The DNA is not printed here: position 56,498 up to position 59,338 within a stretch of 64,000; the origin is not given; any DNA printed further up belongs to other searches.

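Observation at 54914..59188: Hybrid R-M system: m5C MTase and amino-MTase facing a nuclease-helicase-recognition-domain fusion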

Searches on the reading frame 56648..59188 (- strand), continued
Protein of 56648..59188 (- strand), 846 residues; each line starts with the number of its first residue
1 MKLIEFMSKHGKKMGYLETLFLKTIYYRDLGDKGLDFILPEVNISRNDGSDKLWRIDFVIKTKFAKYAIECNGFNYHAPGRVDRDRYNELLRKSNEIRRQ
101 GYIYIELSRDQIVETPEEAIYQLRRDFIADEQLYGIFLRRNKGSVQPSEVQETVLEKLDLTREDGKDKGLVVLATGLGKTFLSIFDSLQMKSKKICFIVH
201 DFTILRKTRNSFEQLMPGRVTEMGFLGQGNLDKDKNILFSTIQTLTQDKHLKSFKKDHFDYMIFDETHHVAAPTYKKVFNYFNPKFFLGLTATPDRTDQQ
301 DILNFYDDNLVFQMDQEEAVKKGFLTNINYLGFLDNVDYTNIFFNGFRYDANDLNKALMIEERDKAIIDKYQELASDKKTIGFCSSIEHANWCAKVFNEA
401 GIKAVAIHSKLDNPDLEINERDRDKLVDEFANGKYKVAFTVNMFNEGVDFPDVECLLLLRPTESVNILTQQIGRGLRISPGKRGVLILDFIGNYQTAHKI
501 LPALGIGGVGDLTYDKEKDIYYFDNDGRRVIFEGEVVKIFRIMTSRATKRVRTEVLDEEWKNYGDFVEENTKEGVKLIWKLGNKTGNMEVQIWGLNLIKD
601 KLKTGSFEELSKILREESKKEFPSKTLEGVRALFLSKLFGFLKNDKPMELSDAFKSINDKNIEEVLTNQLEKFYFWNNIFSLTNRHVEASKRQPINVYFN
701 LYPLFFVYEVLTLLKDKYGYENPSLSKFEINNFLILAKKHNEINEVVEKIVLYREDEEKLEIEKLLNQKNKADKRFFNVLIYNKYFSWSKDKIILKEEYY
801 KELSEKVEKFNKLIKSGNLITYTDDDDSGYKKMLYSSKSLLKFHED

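Call 66: search_protein_families(library=pfam, proteins=[L005:6893-9259:+, L007:63-2927:+, L009:6998-9670:+, L010:5018-7744:+, L012:759-3587:+, L013:6410-8809:+, L009:9648-10652:+], max_evalue=0.01)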
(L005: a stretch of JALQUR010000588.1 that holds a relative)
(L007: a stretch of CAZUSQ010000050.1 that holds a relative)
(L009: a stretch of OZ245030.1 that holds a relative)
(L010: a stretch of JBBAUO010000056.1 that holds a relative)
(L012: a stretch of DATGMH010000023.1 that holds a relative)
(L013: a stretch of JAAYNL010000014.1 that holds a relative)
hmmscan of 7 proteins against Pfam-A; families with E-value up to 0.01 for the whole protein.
L005:6893-9259:+ (789 aa): 7 families
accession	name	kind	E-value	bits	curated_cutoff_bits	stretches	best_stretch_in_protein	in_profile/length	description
PF04851.21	ResIII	-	1.9e-34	119.4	22.5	1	161-308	3-164/164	Type III restriction enzyme, res subunit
PF00271.37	Helicase_C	-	1.5e-13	51.4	23.5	1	385-482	12-109/110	Helicase conserved C-terminal domain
PF18741.7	MTES_1575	-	7.8e-09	35.9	38.2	1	63-144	14-95/96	REase_MTES_1575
PF00270.35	DEAD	-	1.6e-06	28.4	26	1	165-309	3-162/167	DEAD/DEAH box helicase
PF04480.18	DUF559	-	2.4e-05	24.6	20.6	1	74-144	46-107/109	Protein of unknown function (DUF559)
PF18766.7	SWI2_SNF2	-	0.001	19.2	26.7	1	171-349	11-197/221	SWI2/SNF2 ATPase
PF13086.12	AAA_11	-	0.0018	18.5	27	1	244-286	190-229/257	AAA domain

L007:63-2927:+ (955 aa): 7 families
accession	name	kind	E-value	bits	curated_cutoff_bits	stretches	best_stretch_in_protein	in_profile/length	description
PF04851.21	ResIII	-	4.4e-36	124.7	22.5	1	200-351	2-164/164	Type III restriction enzyme, res subunit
PF00271.37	Helicase_C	-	9.8e-15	55.2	23.5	1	420-524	3-109/110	Helicase conserved C-terminal domain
PF18766.7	SWI2_SNF2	-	3e-12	47.1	26.7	1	216-395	13-200/221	SWI2/SNF2 ATPase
PF18780.6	HNH_repeat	-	1.1e-10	42.1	26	1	598-648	2-52/54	Homing endonuclease associated repeat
PF00270.35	DEAD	-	1e-07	32.3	26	1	207-350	5-161/167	DEAD/DEAH box helicase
PF13307.12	Helicase_C_2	-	5.3e-05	23.8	25.3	1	433-498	10-82/170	Helicase C-terminal domain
PF18741.7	MTES_1575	-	0.0007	20.1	38.2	1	112-169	25-80/96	REase_MTES_1575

L009:6998-9670:+ (891 aa): 6 families
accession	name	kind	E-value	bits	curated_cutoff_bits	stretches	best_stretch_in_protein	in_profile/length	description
PF04851.21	ResIII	-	2e-31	109.5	22.5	1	144-292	5-164/164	Type III restriction enzyme, res subunit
PF00271.37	Helicase_C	-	2.8e-15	57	23.5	1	363-465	5-109/110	Helicase conserved C-terminal domain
PF18780.6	HNH_repeat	-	3.8e-12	46.8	26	1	540-591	1-52/54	Homing endonuclease associated repeat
PF00270.35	DEAD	-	3e-07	30.8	26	1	164-292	15-162/167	DEAD/DEAH box helicase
PF18766.7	SWI2_SNF2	-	0.00011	22.4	26.7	1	161-337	16-201/221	SWI2/SNF2 ATPase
PF13307.12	Helicase_C_2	-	0.0018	18.7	25.3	0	373-439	9-82/170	Helicase C-terminal domain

L010:5018-7744:+ (909 aa): 5 families
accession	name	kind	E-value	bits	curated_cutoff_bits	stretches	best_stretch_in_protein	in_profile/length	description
PF04851.21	ResIII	-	4.6e-32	111.6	22.5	1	160-310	3-164/164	Type III restriction enzyme, res subunit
PF00271.37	Helicase_C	-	1.1e-13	51.8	23.5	1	380-483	4-109/110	Helicase conserved C-terminal domain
PF18780.6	HNH_repeat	-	3.3e-13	50.2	26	1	558-609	1-52/54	Homing endonuclease associated repeat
PF00270.35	DEAD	-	2.5e-08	34.3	26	1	165-311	4-162/167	DEAD/DEAH box helicase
PF18766.7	SWI2_SNF2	-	0.00026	21.1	26.7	1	181-354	18-200/221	SWI2/SNF2 ATPase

L012:759-3587:+ (943 aa): 4 families
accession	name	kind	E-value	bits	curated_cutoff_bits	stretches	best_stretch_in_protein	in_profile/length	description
PF04851.21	ResIII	-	5.9e-31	108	22.5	1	195-346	2-164/164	Type III restriction enzyme, res subunit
PF00271.37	Helicase_C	-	4.9e-15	56.2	23.5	1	416-518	4-108/110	Helicase conserved C-terminal domain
PF18780.6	HNH_repeat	-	2.1e-12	47.6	26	1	595-645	2-52/54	Homing endonuclease associated repeat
PF00270.35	DEAD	-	4.6e-07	30.2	26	1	199-345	2-161/167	DEAD/DEAH box helicase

L013:6410-8809:+ (800 aa): 4 families
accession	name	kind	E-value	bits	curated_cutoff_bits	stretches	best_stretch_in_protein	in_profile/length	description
PF04851.21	ResIII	-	2.7e-36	125.4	22.5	1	200-347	3-164/164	Type III restriction enzyme, res subunit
PF00271.37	Helicase_C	-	3.5e-12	47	23.5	1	417-525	5-109/110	Helicase conserved C-terminal domain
PF13091.12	PLDc_2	-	6.8e-12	45.8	27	1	27-150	5-125/132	PLD-like domain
PF00270.35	DEAD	-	1.7e-07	31.5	26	1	204-346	3-161/167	DEAD/DEAH box helicase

L009:9648-10652:+ (335 aa): 3 families
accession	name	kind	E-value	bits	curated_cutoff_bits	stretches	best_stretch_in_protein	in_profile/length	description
PF01555.25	N6_N4_Mtase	-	9.1e-55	186.4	26.7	1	69-284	1-214/221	DNA methylase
PF02086.21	MethyltransfD12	-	2.5e-05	24.6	22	0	240-296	8-65/253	D12 class N6 adenine-specific DNA methyltransferase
PF03602.21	Cons_hypoth95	-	0.0015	18.6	24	0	251-300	41-91/182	Conserved hypothetical protein 95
